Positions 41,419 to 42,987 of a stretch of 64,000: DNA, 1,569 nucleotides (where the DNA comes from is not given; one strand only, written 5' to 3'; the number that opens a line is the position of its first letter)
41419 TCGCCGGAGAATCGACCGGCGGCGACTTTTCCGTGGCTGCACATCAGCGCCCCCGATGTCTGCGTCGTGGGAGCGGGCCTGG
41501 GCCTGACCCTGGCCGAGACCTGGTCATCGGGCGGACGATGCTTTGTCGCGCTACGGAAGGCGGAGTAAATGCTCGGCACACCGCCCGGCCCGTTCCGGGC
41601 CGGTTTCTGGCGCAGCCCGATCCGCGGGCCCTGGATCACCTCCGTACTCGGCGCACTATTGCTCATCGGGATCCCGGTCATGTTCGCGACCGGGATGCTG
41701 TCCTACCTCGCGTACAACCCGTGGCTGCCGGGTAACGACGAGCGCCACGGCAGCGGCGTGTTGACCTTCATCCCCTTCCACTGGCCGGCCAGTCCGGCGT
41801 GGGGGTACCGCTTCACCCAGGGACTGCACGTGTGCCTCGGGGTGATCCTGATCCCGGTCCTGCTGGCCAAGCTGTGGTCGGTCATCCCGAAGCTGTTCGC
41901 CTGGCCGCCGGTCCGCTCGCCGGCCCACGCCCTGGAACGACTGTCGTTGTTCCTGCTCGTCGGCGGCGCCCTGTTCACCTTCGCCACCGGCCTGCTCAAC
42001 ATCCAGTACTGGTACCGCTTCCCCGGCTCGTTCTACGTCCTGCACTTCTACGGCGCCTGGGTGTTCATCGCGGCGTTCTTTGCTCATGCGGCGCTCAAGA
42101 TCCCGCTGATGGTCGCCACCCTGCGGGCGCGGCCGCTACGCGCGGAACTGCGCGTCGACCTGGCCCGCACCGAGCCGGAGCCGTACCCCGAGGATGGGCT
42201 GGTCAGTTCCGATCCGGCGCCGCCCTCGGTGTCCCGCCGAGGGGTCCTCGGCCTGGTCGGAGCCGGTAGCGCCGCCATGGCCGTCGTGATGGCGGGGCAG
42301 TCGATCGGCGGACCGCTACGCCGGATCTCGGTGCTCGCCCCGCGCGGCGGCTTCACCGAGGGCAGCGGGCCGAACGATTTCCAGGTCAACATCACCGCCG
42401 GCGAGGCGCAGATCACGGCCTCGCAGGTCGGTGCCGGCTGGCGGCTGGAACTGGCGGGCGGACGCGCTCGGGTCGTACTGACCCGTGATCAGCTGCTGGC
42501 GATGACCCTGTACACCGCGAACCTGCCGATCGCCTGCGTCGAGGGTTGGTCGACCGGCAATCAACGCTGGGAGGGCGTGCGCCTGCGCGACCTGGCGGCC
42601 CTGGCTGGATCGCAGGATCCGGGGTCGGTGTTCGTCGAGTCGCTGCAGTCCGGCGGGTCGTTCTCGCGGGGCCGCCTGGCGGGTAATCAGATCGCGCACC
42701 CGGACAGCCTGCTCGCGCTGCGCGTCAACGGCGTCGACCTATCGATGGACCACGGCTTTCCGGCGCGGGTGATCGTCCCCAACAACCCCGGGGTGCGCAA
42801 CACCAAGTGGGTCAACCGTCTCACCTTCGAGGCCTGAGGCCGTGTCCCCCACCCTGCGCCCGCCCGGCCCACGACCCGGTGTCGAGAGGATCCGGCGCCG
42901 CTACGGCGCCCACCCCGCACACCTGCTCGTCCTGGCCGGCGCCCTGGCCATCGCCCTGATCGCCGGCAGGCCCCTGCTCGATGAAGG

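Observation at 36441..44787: Translationally coupled six-gene envelope-modification operon (GT2, DUF2064, methyltransferase, cyt-b/Mo-oxidoreductase, membrane protein, GT87) with its own two-component system and epimerase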

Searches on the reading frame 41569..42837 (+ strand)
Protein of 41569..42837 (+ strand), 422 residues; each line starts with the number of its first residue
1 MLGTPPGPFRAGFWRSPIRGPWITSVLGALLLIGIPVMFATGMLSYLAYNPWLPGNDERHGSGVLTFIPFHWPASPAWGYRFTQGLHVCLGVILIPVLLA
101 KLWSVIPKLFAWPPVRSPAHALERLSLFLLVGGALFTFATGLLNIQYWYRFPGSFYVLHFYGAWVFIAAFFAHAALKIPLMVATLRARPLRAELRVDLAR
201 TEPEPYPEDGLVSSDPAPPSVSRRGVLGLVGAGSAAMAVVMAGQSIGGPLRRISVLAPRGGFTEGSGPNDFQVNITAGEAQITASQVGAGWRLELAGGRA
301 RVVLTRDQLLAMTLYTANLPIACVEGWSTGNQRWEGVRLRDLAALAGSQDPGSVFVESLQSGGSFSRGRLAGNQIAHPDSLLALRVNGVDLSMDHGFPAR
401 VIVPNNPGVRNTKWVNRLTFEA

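Call 5: search_protein_families(library=pfam, proteins=[window:41569-42837:+], max_evalue=0.01)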
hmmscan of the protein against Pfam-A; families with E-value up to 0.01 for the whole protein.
window:41569-42837:+ (422 aa): 1 family
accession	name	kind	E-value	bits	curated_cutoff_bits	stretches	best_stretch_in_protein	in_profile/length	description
PF00174.25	Oxidored_molyb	-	1e-22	81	24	1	289-420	10-160/169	Oxidoreductase molybdopterin binding domain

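Call 6: search_protein_families(library=ncbifam, proteins=[window:41569-42837:+], max_evalue=0.01)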
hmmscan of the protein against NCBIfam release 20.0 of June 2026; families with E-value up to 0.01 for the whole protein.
window:41569-42837:+ (422 aa): 4 families
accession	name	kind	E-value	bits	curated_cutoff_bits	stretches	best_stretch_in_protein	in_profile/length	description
NF052247.1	SorT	equivalog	8.1e-08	31.5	570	1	330-421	145-243/387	SorT family sulfite dehydrogenase catalytic subunit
NF052245.1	SorA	equivalog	1.4e-07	30.6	600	1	328-418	148-240/396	SorA family sulfite dehydrogenase catalytic subunit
TIGR04555.1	sulfite_DH_soxC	equivalog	1.5e-07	30.7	420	1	331-421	167-255/408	sulfite dehydrogenase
NF003767.0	PRK05363.1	equivalog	0.00024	20.5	207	0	374-420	199-245/320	protein-methionine-sulfoxide reductase catalytic subunit MsrP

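Call 20: find_homologous_proteins(query=window:41569-42837:+, max_evalue=0.00001)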
Query window:41569-42837:+ (422 aa): 8000 proteins with E <= 0.00001 among 8000 candidates; the best 120 are listed.
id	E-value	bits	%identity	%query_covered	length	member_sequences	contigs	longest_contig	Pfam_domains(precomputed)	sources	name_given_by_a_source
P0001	1.2e-282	955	100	100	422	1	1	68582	PF00174.26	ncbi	ncbi:MAG: molybdopterin-dependent oxidoreductase [Sporichthyaceae bacterium]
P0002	4.3e-251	851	88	100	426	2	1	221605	PF00174.26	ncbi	ncbi:MAG: molybdopterin-dependent oxidoreductase [Sporichthyaceae bacterium]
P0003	7.0e-222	755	79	99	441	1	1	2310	PF00174.26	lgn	-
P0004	1.9e-213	727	76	97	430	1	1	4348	PF00174.26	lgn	-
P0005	9.2e-211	718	75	99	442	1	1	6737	PF00174.26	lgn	-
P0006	1.8e-210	717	75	99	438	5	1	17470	PF00174.26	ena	-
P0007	6.8e-208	709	74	97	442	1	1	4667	PF00174.26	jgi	jgi:DMSO/TMAO reductase YedYZ molybdopterin-dependent catalytic subunit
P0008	9.7e-208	708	74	97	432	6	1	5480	PF00174.26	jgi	-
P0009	1.2e-207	708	73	99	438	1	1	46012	PF00174.26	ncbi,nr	ncbi:MAG TPA: molybdopterin-dependent oxidoreductase [Sporichthya sp.]|nr:molybdopterin-dependent ox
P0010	1.6e-207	708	75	100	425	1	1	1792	PF00174.26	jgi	jgi:DMSO/TMAO reductase YedYZ molybdopterin-dependent catalytic subunit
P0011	1.8e-207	708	75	99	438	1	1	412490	PF00174.26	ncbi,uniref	ncbi:molybdopterin-dependent oxidoreductase [Sporichthya brevicatena]|uniref:Molybdopterin-dependent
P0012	9.0e-207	705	74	99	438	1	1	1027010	PF00174.26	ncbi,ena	-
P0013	1.3e-206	705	75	97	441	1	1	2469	PF00174.26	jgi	jgi:DMSO/TMAO reductase YedYZ molybdopterin-dependent catalytic subunit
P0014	7.1e-206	702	73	97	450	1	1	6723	PF00174.26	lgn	-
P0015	4.5e-205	700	74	99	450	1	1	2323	PF00174.26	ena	-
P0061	2.8e-175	601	65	99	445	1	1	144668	PF00174.26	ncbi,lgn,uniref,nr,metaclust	ncbi:Oxidoreductase molybdopterin binding domain-containing protein [Modestobacter sp. DSM 44400]|un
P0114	4.8e-170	584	66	97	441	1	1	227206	PF00174.26,PF01292.27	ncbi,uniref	ncbi:molybdopterin-dependent oxidoreductase [Streptomyces sp. NPDC096012]|uniref:molybdopterin-depen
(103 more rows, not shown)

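Call 21: find_encoding_contigs(protein=P0114, flank=10000, max_places=2)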
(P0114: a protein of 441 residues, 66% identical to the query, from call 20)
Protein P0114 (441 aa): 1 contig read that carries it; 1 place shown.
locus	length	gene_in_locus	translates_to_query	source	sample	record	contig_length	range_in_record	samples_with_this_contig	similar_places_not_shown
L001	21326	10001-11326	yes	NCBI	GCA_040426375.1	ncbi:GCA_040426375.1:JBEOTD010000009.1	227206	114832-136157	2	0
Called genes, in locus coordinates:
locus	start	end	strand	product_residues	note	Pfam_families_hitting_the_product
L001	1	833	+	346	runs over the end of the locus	-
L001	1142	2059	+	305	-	PF02146:SIR2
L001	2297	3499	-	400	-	PF05139:Erythro_esteras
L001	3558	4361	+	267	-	PF28507:Rv1828_C (faint), PF00376:MerR, PF13411:MerR_1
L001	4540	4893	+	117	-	PF18029:Glyoxalase_6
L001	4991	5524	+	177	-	PF00583:Acetyltransf_1, PF13673:Acetyltransf_10, PF13508:Acetyltransf_7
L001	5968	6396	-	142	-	PF18029:Glyoxalase_6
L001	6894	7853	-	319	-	PF21088:MS_channel_1st (weak), PF00924:MS_channel_2nd, PF21082:MS_channel_3rd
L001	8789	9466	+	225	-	-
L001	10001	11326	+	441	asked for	PF01292:Ni_hydr_CYTB (faint), PF00174:Oxidored_molyb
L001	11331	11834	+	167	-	-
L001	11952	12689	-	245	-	PF13384:HTH_23 (weak), PF13936:HTH_38, PF01978:TrmB (faint), PF09339:HTH_IclR (faint), PF12840:HTH_20 (faint), PF12802:MarR_2, PF01047:MarR, PF27059:HTH_MmpR5, +4 more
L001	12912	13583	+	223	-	PF13349:DUF4097 (weak)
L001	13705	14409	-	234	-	PF01872:RibD_C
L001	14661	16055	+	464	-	PF00282:Pyridoxal_deC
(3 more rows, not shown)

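Call 22: find_encoding_contigs(protein=P0061, flank=10000, max_places=2)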
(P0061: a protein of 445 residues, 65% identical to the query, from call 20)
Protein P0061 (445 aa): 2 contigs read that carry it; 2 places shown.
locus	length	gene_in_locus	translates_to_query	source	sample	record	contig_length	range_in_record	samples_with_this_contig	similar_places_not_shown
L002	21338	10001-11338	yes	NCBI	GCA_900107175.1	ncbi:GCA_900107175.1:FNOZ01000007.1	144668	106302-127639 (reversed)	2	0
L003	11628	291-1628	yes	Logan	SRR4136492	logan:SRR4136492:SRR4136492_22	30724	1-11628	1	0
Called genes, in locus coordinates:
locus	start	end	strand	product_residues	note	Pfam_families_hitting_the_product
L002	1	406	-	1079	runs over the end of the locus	PF04257:RecC_N, PF27451:RecC_4th, PF17946:RecC_C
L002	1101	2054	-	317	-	PF01590:GAF (weak), PF13185:GAF_2 (weak), PF07228:SpoIIE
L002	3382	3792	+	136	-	PF07332:Phage_holin_3_6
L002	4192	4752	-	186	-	PF01814:Hemerythrin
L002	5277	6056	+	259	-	PF00106:adh_short, PF08659:KR, PF23441:SDR, PF01370:Epimerase (faint), PF13561:adh_short_C2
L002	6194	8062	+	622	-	PF08281:Sigma70_r4_2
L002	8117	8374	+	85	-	-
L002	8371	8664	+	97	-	-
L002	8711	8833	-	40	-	PF00313:CSD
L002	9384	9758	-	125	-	-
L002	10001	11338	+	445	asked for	PF00174:Oxidored_molyb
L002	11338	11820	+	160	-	-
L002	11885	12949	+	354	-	PF01408:GFO_IDH_MocA, PF02894:GFO_IDH_MocA_C, PF22725:GFO_IDH_MocA_C3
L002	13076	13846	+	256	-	PF00106:adh_short, PF08659:KR, PF23441:SDR (weak), PF01370:Epimerase (weak), PF13561:adh_short_C2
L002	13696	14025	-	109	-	-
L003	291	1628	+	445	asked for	PF00174:Oxidored_molyb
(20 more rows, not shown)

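Call 23: find_encoding_contigs(protein=P0011, flank=10000, max_places=1)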
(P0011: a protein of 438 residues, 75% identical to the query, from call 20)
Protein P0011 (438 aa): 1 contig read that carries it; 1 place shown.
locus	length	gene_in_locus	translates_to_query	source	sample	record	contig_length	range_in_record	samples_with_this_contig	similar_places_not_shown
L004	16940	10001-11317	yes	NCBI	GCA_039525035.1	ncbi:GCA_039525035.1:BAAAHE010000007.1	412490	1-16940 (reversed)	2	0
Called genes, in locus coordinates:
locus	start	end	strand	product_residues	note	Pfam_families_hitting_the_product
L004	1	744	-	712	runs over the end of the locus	PF00176:SNF2-rel_dom, PF00270:DEAD (weak), PF04851:ResIII (faint), PF00271:Helicase_C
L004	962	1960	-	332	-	PF00487:FA_desaturase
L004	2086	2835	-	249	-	PF03358:FMN_red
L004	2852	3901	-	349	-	PF21320:WHD_Rv2258c, PF00891:Methyltransf_2 (weak), PF13489:Methyltransf_23, PF05175:MTS (weak), PF13649:Methyltransf_25, PF13847:Methyltransf_31, PF08241:Methyltransf_11, PF08242:Methyltransf_12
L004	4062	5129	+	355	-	PF01073:3Beta_HSD, PF01370:Epimerase, PF02719:Polysacc_synt_2 (weak), PF05368:NmrA, PF13460:NAD_binding_10, PF16363:GDP_Man_Dehyd, PF01370:Epimerase, PF16363:GDP_Man_Dehyd, +3 more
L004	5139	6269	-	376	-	PF00512:HisKA, PF02518:HATPase_c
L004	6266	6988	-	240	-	PF00072:Response_reg, PF00486:Trans_reg_C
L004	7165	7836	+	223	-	-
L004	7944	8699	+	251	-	PF00535:Glycos_transf_2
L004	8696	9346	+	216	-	PF09837:DUF2064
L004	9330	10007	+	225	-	PF13489:Methyltransf_23, PF08241:Methyltransf_11 (faint), PF08242:Methyltransf_12 (weak), PF13649:Methyltransf_25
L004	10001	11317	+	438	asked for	PF00174:Oxidored_molyb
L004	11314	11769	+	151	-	-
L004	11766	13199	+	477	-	PF09594:GT87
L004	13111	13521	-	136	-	-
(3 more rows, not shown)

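Call 24: find_encoding_contigs(protein=P0002, flank=10000, max_places=1)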
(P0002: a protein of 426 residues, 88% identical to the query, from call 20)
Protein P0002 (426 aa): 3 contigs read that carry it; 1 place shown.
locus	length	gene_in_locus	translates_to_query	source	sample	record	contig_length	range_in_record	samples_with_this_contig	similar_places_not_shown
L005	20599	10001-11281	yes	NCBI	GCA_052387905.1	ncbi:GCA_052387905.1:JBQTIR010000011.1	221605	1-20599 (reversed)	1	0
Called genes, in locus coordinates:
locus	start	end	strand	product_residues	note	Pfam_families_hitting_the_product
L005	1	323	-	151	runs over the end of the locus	PF04186:FxsA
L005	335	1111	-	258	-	PF00535:Glycos_transf_2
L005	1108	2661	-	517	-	PF20154:LNT_N, PF00795:CN_hydrolase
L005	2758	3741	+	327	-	PF01925:TauE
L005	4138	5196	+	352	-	PF01073:3Beta_HSD, PF01370:Epimerase, PF02719:Polysacc_synt_2 (weak), PF05368:NmrA (weak), PF13460:NAD_binding_10, PF16363:GDP_Man_Dehyd, PF01370:Epimerase, PF16363:GDP_Man_Dehyd, +3 more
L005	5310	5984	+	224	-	-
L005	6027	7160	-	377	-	PF00512:HisKA, PF02518:HATPase_c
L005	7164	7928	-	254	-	PF00072:Response_reg, PF00486:Trans_reg_C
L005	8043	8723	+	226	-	PF00535:Glycos_transf_2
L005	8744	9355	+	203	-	PF09837:DUF2064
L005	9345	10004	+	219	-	PF13489:Methyltransf_23 (faint)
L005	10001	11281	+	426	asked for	PF00174:Oxidored_molyb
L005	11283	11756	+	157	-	-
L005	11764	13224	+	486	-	PF09594:GT87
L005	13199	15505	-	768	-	PF20773:InhA-like_MAM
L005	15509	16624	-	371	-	PF01321:Creatinase_N, PF00557:Peptidase_M24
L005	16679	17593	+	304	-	PF02739:5_3_exonuc_N, PF01367:5_3_exonuc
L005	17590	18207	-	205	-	PF01243:PNPOx_N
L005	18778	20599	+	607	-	PF02720:DUF222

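Call 48: search_solved_structures(query=window:41569-42837:+, max_evalue=1, show_alignments=3)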
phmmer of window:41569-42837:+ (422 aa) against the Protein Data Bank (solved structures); distinct sequences matched with E-value up to 1: 22.
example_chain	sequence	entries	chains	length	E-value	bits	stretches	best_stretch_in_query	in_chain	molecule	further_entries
2a9d_A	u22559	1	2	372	8.8e-10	41.1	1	330-419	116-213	Sulfite Oxidase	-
2a9b_A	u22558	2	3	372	8.9e-10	41.1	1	330-419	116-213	Sulfite Oxidase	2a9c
2a99_A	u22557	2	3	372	8.9e-10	41.1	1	330-419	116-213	Sulfite Oxidase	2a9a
3hbg_A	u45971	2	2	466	1.3e-09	40.6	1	330-419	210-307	Sulfite Oxidase mutant C185S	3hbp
3hbq_A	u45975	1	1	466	1.3e-09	40.5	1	330-419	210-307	Sulphite oxide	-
3r19_A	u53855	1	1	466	1.3e-09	40.5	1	330-419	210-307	Sulfite oxidase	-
3r18_A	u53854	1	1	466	1.3e-09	40.5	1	330-419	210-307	Sulfite oxidase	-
3hc2_A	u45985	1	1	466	1.3e-09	40.5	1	330-419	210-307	sulfite oxidase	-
1sox_A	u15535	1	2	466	1.3e-09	40.5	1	330-419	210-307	SULFITE OXIDASE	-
1ogp_A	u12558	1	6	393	2.1e-07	33.3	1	329-418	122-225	SULFITE OXIDASE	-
6y0k_AAA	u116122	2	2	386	6.2e-06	28.4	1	328-420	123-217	Putaitve sulfite oxidase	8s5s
2xts_A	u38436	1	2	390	1.2e-05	27.5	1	330-419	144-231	SULFITE DEHYDROGENASE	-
5wa0_A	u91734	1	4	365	0.0042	19.1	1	330-418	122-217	Putative sulfite oxidase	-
4pw3_A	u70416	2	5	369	0.0044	19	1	330-418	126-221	Putative sulfite oxidase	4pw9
5k3x_A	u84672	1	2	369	0.0045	19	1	330-418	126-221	Putative sulfite oxidase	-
1xdq_A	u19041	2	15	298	0.13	14.1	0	287-415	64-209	Bacterial Sulfite Oxidase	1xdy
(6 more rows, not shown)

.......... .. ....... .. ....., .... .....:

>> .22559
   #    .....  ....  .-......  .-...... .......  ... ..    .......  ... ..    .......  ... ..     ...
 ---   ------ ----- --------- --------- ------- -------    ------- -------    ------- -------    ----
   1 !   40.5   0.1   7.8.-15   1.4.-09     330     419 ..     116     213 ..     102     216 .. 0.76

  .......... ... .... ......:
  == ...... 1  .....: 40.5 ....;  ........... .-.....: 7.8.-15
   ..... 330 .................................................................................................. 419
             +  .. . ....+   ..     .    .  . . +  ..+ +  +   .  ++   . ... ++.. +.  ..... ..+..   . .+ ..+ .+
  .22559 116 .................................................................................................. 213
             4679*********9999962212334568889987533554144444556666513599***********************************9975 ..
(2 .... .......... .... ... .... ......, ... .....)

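Call 68: predict_structure(alignment_id=A2)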
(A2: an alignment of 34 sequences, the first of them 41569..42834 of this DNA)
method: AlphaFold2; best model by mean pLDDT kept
length: 422 residues; sequences in the alignment: 34
mean_pLDDT: 69.1   pTM: 0.64
mean pLDDT of the five models: 69.1, 68.2, 66.5, 63.5, 62.7
residues with pLDDT >= 90: 77; 70-90: 110; 50-70: 176; < 50: 59
segments of 3 or more residues with pLDDT < 50: 1-3, 11-14, 16-23, 57-75, 210-212, 219-221, 324-326, 407-409
pLDDT, mean of each block of 10 residues (from residue 1): 46 47 54 66 57 48 33 50 65 67 53 68 77 76 62 58 75 74 68 56 51 51 57 67 63 60 63 78 90 93 97 93 58 93 94 89 74 88 93 90 67 88 87
secondary structure, 60 per line:
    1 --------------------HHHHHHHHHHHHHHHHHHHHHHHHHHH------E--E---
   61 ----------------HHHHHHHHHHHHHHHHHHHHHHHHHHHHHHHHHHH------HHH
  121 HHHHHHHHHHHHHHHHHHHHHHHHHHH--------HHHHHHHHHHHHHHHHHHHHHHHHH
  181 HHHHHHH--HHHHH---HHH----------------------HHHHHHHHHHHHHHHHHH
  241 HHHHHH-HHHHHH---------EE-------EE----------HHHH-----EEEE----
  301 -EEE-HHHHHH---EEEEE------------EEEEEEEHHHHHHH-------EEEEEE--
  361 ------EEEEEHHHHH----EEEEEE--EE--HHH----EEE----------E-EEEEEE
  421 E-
elements in order: H21-47 H77-111 H118-147 H156-187 H190-194 H223-246 H248-253 H284-287 E293-296 E302-304 H306-311 E315-319 E332-338 H339-345 E353-358 E367-371 H372-376 E381-386 E400-402 E415-421

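Call 75: fold_search(model_id=the predicted structure, library=pdb)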
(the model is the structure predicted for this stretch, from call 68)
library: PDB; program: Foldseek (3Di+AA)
matches with E <= 10: 144; with E <= 0.001: 45
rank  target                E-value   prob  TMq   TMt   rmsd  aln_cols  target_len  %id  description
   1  3r18                  4.6e-07  1.00  0.28  0.32   3.3       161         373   27  Chicken sulfite oxidase double mutant with altered activity and substrate affinity (released 2012-02-08)
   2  3hbg                  5.3e-07  1.00  0.29  0.34   3.6       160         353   26  Structure of recombinant Chicken Liver Sulfite Oxidase mutant C185S (released 2010-04-14)
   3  2a99                  5.6e-07  1.00  0.28  0.32   3.4       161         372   27  Crystal structure of recombinant chicken sulfite oxidase at resting state (released 2005-08-02)
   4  3hc2                  8.3e-07  1.00  0.28  0.32   3.3       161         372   27  Crystal Structure of chicken sulfite oxidase mutant Tyr 322 Phe (released 2010-06-16)
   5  2a9d_B                8.3e-07  1.00  0.28  0.33   3.4       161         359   27  Crystal structure of recombinant chicken sulfite oxidase with Arg at residue 161 (released 2005-08-02)
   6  2a9a_A                9.1e-07  1.00  0.28  0.32   3.4       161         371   27  Crystal structure of recombinant chicken sulfite oxidase with the bound product, sulfate, at the active site (released 2005-08-02)
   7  2a9b                  1.0e-06  1.00  0.28  0.32   3.3       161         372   27  Crystal structure of R138Q mutant of recombinant sulfite oxidase at resting state (released 2005-08-02)
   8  2a9a_B                1.1e-06  1.00  0.28  0.33   3.4       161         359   27  Crystal structure of recombinant chicken sulfite oxidase with the bound product, sulfate, at the active site (released 2005-08-02)
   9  3r19                  1.2e-06  1.00  0.29  0.32   3.3       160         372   28  Chicken sulfite oxidase triple mutant with altered activity and substrate affinity (released 2012-02-08)
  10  2blf_A                1.2e-06  1.00  0.31  0.34   4.9       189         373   20  Sulfite dehydrogenase from Starkeya Novella (released 2005-04-28)
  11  2ca4_A                1.3e-06  1.00  0.31  0.35   4.5       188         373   20  Sulfite dehydrogenase from Starkeya Novella mutant (released 2007-02-20)
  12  2a9c_A                1.4e-06  1.00  0.28  0.33   3.3       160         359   26  Crystal structure of R138Q mutant of recombinant chicken sulfite oxidase with the bound product, sulfate, at the activ (released 2005-08-02)
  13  1xdy_B                1.4e-06  1.00  0.30  0.47   3.3       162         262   25  Structural and Biochemical Identification of a Novel Bacterial Oxidoreductase, W-containing cofactor (released 2004-10-12)
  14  2c9x_A                1.5e-06  1.00  0.31  0.35   4.7       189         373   20  Sulfite dehydrogenase from Starkeya Novella Y236F mutant (released 2006-08-16)
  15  2ca3_A                1.7e-06  1.00  0.31  0.35   4.5       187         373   20  Sulfite dehydrogenase from Starkeya Novella r55m mutant (released 2007-02-20)
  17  1xdq_B                1.8e-06  1.00  0.30  0.46   3.3       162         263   25  Structural and Biochemical Identification of a Novel Bacterial Oxidoreductase (released 2004-10-12)
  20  1xdq_A                2.5e-06  1.00  0.29  0.46   3.7       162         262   24  Structural and Biochemical Identification of a Novel Bacterial Oxidoreductase (released 2004-10-12)
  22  1xdq_C                2.9e-06  1.00  0.29  0.45   3.7       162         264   24  Structural and Biochemical Identification of a Novel Bacterial Oxidoreductase (released 2004-10-12)
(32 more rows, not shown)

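Call 77: find_related_loci(query=A2, collection=metagenome_contigs, flank=10000)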
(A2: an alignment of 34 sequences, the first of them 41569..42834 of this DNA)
Query A2 (422 aa) in metagenome_contigs; peptide patterns used: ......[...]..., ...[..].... (x = any residue, [..] = any of these).
600 stretches matched a pattern (row limit reached: there are more); 570 encode a relative of the query (tblastn E <= 1e-3); the best 80 are kept; 80 distinct loci.
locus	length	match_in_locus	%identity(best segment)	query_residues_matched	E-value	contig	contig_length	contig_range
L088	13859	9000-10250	67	5-422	1e-172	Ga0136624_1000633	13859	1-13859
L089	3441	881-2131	63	4-422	1e-179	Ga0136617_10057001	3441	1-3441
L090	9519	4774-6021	65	5-422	2e-168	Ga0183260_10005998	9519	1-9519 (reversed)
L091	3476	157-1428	63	3-422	1e-175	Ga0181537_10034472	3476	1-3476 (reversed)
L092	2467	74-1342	62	3-420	1e-177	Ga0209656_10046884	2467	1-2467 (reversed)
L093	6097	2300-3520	67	14-422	2e-167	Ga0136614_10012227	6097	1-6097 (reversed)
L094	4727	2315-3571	63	6-420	3e-169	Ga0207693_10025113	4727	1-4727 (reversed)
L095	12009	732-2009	61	1-422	1e-164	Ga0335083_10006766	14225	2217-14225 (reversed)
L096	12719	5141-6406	62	5-422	1e-164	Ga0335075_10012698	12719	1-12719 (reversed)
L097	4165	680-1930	63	6-420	4e-170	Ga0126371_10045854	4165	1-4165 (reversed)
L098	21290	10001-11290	62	5-420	4e-164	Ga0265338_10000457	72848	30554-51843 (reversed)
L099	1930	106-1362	63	7-422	1e-177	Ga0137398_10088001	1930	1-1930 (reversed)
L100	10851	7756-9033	61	1-422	5e-164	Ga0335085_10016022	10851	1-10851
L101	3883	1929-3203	63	5-422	2e-170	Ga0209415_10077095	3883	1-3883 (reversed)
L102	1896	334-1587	62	5-421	2e-177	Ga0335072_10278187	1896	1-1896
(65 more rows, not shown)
